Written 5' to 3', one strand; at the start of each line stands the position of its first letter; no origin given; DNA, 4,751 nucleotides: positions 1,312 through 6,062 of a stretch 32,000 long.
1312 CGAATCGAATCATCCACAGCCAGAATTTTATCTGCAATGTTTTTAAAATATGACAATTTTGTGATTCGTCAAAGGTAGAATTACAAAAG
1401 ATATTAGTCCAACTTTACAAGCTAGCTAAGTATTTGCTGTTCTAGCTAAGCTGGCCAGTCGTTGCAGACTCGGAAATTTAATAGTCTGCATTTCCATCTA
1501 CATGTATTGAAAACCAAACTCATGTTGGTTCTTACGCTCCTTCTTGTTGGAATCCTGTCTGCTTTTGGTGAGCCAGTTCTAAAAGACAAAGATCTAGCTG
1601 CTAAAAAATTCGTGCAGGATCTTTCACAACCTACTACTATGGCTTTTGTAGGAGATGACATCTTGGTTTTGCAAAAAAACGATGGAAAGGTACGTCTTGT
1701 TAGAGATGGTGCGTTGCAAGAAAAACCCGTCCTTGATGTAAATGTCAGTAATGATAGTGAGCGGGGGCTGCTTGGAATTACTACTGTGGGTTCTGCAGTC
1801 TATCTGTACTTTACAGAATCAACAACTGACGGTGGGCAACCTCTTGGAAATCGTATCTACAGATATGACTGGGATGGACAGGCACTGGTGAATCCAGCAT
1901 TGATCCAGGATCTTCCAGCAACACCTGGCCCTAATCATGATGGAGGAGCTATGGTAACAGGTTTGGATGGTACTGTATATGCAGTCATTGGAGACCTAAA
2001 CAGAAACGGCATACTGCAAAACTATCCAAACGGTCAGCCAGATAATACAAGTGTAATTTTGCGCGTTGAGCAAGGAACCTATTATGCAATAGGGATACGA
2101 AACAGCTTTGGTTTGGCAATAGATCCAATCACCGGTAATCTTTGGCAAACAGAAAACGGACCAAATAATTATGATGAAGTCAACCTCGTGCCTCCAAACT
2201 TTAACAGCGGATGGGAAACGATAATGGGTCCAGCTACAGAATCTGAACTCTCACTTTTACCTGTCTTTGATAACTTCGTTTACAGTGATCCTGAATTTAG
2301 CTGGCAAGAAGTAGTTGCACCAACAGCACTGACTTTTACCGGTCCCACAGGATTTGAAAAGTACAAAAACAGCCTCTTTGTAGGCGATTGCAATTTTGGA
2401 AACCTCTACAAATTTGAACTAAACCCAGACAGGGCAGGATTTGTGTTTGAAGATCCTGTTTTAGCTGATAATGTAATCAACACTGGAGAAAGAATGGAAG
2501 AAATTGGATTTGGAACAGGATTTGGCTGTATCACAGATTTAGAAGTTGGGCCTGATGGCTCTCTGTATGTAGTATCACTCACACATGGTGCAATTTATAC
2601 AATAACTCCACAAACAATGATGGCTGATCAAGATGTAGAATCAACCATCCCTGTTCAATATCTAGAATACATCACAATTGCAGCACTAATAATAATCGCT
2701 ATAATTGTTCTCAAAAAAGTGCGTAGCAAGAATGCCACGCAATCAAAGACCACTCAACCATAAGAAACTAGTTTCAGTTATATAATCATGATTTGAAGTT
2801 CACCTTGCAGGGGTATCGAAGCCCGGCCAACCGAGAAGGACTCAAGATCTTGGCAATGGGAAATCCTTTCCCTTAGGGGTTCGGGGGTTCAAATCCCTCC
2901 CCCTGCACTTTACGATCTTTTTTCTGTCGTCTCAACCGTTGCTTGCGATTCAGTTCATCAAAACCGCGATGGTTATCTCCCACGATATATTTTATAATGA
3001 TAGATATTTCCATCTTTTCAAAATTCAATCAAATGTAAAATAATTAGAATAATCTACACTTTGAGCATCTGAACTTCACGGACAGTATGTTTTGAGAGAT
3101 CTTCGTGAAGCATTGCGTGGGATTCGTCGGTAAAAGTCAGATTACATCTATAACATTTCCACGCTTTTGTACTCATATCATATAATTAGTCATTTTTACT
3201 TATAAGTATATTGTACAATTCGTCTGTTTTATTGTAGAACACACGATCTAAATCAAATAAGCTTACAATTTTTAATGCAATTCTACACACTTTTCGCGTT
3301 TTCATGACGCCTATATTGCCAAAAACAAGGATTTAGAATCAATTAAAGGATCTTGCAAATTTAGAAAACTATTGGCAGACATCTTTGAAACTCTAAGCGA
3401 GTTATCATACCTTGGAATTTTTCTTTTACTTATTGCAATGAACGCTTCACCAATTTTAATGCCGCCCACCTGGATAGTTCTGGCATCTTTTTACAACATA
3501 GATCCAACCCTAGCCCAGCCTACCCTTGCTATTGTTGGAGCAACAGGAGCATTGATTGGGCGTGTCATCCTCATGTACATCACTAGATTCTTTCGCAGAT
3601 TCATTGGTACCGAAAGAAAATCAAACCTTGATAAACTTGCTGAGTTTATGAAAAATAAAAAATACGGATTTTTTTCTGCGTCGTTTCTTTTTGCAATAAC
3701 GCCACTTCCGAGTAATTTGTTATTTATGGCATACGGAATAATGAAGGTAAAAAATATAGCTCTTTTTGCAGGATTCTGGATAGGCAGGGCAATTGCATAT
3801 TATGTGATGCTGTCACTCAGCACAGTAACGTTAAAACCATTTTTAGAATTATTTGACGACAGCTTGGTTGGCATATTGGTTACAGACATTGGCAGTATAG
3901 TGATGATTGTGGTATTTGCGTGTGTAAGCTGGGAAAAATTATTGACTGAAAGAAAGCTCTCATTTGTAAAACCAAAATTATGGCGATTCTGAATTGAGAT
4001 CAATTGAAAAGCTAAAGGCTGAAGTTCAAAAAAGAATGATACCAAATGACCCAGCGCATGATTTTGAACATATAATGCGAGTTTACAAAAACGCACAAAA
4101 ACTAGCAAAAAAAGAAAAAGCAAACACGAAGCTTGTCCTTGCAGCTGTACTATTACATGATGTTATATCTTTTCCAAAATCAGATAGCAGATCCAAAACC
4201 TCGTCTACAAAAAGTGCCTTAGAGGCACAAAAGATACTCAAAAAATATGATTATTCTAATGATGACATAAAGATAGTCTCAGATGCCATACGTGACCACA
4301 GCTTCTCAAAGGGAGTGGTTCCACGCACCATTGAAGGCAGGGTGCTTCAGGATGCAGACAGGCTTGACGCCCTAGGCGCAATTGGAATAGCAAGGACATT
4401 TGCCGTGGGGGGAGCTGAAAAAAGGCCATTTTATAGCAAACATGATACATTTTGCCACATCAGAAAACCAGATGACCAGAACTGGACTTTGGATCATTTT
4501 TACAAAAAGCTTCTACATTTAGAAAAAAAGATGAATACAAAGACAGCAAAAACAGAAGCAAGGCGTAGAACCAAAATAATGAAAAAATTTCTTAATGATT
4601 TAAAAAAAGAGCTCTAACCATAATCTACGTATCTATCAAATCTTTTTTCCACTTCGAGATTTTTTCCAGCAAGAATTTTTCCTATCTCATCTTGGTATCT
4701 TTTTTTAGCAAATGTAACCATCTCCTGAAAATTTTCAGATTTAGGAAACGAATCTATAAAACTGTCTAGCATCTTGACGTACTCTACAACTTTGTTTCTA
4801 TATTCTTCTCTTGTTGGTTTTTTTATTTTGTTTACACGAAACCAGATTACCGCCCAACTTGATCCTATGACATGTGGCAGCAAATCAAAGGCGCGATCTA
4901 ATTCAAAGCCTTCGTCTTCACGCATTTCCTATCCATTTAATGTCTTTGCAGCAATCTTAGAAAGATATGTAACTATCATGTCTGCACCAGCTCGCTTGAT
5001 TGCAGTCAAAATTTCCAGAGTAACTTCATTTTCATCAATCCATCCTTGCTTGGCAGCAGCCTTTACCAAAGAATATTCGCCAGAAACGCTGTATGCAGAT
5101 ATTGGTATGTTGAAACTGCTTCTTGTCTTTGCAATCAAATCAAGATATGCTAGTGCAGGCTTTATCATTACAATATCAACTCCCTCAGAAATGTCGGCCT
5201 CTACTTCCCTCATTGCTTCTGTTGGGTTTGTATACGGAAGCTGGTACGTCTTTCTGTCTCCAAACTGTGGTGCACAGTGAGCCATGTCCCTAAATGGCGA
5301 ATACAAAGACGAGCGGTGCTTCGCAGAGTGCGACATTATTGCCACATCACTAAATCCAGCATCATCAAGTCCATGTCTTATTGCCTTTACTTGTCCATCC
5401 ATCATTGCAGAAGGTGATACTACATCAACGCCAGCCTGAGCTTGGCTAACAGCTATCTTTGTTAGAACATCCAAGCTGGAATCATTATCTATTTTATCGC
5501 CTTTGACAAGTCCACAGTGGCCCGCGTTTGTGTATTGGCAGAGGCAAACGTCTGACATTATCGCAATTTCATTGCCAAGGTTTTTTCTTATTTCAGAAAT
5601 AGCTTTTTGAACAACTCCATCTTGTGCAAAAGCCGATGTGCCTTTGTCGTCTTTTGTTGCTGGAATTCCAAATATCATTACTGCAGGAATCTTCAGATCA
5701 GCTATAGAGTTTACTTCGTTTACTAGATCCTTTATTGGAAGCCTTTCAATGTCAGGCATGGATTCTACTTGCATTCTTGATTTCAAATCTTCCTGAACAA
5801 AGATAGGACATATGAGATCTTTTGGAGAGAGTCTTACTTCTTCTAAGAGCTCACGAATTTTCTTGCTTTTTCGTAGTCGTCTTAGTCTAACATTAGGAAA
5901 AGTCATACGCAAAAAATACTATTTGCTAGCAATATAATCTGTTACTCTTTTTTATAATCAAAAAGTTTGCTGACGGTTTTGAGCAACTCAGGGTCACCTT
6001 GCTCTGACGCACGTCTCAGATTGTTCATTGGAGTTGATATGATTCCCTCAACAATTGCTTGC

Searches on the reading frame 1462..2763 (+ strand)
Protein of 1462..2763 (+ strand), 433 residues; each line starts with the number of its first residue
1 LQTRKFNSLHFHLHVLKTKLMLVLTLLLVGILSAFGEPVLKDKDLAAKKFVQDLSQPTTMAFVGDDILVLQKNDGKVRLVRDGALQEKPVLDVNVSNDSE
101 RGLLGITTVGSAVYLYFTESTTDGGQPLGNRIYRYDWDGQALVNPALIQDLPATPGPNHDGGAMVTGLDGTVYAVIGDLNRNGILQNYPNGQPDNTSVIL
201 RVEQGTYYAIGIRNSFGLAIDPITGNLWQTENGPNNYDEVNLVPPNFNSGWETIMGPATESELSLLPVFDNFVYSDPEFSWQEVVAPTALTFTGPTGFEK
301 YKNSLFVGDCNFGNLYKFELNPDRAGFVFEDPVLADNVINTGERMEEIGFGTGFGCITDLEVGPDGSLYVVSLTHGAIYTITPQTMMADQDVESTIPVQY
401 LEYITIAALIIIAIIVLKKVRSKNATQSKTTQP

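Call 53: search_protein_families(library=pfam, proteins=[window:1462-2763:+], max_evalue=0.001)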
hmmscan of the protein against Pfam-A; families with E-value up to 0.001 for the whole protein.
window:1462-2763:+ (433 aa): 2 families
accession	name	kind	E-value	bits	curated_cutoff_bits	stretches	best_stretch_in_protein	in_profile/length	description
PF07995.17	GSDH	-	1.4e-34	120.3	25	1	54-373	1-324/332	Glucose / Sorbosone dehydrogenase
PF23500.1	DUF7133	-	0.00086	19.1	27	0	158-236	132-210/385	Domain of unknown function (DUF7133)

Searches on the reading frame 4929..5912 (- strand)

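Call 53: search_protein_families(library=pfam, proteins=[window:4929-5912:-], max_evalue=0.001)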
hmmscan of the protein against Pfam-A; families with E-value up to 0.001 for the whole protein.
window:4929-5912:- (327 aa): 1 family
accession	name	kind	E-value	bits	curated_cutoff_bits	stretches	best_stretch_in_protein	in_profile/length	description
PF00490.27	ALAD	-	1.1e-133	445.8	24.6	1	8-323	2-316/317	Delta-aminolevulinic acid dehydratase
